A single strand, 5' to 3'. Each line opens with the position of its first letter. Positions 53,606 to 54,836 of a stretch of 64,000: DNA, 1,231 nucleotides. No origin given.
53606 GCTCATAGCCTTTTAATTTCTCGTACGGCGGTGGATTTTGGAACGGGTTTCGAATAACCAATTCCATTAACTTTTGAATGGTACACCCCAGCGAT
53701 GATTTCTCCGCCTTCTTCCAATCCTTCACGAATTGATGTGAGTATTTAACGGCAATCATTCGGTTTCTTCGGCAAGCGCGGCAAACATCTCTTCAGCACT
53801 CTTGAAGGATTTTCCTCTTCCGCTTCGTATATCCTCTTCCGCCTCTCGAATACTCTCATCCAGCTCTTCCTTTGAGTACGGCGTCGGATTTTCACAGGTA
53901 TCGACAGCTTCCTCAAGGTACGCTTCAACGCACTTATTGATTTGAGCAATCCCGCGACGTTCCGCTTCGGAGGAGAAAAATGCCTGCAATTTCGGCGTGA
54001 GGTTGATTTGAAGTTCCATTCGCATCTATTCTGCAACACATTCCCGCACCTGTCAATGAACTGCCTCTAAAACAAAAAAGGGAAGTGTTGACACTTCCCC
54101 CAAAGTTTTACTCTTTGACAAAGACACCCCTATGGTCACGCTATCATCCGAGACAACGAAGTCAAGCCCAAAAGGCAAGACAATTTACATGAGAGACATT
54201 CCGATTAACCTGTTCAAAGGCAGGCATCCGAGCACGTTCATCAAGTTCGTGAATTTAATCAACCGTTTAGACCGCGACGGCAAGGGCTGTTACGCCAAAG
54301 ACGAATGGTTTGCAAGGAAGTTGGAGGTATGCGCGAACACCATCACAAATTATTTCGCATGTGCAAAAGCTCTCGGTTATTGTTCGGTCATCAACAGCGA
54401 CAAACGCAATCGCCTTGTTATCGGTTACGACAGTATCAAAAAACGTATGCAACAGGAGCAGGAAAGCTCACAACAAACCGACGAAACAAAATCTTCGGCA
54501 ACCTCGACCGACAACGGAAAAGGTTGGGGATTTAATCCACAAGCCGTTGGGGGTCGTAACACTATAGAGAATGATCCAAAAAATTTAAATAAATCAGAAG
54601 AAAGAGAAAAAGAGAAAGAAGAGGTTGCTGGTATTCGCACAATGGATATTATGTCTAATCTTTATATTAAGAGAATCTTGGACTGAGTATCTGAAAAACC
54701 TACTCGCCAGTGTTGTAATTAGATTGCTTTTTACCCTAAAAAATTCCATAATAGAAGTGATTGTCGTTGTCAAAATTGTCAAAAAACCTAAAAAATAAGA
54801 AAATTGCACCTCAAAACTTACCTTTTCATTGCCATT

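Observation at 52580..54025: Tightly coupled four-gene operon: RHH antitoxin, YoeB (frameshifted), ImmA/IrrE protease, 2-TM protein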

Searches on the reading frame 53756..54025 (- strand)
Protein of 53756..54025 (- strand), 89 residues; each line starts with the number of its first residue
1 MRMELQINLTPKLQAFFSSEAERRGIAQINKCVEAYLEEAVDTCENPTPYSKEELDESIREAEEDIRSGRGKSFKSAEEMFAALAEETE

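Call 3: search_protein_families(library=pfam, proteins=[window:53756-54025:-], max_evalue=1)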
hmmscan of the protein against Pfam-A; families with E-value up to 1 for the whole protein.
window:53756-54025:- (89 aa): 3 families
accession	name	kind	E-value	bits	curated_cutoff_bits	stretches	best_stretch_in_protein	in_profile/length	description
PF10752.14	DUF2533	-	0.062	14.2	25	1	26-57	21-52/83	Protein of unknown function (DUF2533)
PF04552.19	Sigma54_DBD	-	0.08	13.1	22.8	1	12-64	83-136/160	Sigma-54, DNA binding domain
PF05942.16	PaREP1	-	0.094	13.1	24.4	1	51-87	6-43/115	Archaeal PaREP1/PaREP8 family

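Call 6: search_protein_families(library=padloc, proteins=[window:53756-54025:-], max_evalue=1)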
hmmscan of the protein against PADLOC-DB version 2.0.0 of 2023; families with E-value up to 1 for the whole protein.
window:53756-54025:- (89 aa): 1 family
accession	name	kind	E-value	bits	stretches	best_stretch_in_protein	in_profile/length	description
PDLC01458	Cmr5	-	0.019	13.3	1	15-50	50-85/111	CAS-III-B; effector_SS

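Call 7: search_protein_families(library=ncbifam, proteins=[window:53756-54025:-], max_evalue=1)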
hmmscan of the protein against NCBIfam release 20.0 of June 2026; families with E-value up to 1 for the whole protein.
window:53756-54025:- (89 aa): 0 families

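Call 55: search_protein_families(library=phrogs, proteins=[window:53756-54025:-], max_evalue=0.01)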
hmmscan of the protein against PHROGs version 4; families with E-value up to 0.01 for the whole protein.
window:53756-54025:- (89 aa): 0 families

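Call 86: search_solved_structures(query=A8, max_evalue=1, show_alignments=2)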
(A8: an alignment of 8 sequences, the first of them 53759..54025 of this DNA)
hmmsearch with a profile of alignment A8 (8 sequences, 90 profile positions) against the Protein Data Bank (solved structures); distinct sequences matched with E-value up to 1: 5.
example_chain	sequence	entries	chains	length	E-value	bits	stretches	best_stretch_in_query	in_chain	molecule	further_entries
4hv0_A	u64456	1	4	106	0.002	21.3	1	8-58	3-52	AvtR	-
1xgw_A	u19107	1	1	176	0.079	16.2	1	13-44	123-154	Epsin 4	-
2qy7_A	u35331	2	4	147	0.14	15.4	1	13-44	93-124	Clathrin interactor 1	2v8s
3fp5_A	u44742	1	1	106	0.21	14.9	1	17-51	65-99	Acyl-CoA Binding Protein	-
2k3d_A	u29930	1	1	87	0.58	13.4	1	16-66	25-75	Lin0334 protein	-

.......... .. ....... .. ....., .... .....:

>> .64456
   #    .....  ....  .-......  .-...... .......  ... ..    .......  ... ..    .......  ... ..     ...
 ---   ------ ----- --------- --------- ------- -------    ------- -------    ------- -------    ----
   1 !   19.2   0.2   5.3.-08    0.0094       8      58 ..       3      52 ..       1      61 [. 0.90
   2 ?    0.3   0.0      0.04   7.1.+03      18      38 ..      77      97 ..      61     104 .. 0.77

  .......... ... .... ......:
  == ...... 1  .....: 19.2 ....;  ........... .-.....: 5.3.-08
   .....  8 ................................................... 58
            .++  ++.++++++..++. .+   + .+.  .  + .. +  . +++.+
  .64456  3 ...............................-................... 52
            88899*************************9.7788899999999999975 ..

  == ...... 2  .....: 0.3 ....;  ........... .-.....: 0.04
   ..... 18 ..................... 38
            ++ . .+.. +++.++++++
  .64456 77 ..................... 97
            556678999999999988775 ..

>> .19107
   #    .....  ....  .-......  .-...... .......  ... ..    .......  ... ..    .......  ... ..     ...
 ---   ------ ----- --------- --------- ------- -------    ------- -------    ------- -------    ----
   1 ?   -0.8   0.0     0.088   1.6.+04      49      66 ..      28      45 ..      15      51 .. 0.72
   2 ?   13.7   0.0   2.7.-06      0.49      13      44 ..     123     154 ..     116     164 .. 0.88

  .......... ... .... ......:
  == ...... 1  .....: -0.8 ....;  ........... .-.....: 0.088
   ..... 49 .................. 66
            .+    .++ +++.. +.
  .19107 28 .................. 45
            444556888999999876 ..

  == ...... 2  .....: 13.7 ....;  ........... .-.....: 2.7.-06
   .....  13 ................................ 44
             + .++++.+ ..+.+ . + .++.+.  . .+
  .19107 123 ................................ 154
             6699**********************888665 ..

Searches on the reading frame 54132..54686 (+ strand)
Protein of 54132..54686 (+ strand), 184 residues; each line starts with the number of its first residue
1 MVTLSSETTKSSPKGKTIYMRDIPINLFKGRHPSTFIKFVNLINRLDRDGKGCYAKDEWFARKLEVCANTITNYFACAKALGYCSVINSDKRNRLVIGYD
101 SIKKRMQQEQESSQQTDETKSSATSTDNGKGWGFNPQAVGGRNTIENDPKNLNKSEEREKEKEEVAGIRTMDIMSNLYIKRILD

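Call 3: search_protein_families(library=pfam, proteins=[window:54132-54686:+], max_evalue=1)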
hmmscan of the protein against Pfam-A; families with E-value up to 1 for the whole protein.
window:54132-54686:+ (184 aa): 0 families

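Call 6: search_protein_families(library=padloc, proteins=[window:54132-54686:+], max_evalue=1)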
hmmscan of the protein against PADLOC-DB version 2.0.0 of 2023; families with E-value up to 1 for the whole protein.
window:54132-54686:+ (184 aa): 0 families

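Call 7: search_protein_families(library=ncbifam, proteins=[window:54132-54686:+], max_evalue=1)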
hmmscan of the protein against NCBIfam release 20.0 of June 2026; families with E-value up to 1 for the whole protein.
window:54132-54686:+ (184 aa): 0 families

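Call 55: search_protein_families(library=phrogs, proteins=[window:54132-54686:+], max_evalue=0.01)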
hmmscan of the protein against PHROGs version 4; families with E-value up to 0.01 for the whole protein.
window:54132-54686:+ (184 aa): 2 families
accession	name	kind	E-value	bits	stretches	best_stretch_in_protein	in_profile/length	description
phrog_2880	-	DNA, RNA and nucleotide metabolism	1.6e-06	28.4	1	47-162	46-149/459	replication initiation protein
phrog_270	-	DNA, RNA and nucleotide metabolism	1.6e-05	25.5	1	21-164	33-181/383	replication initiation protein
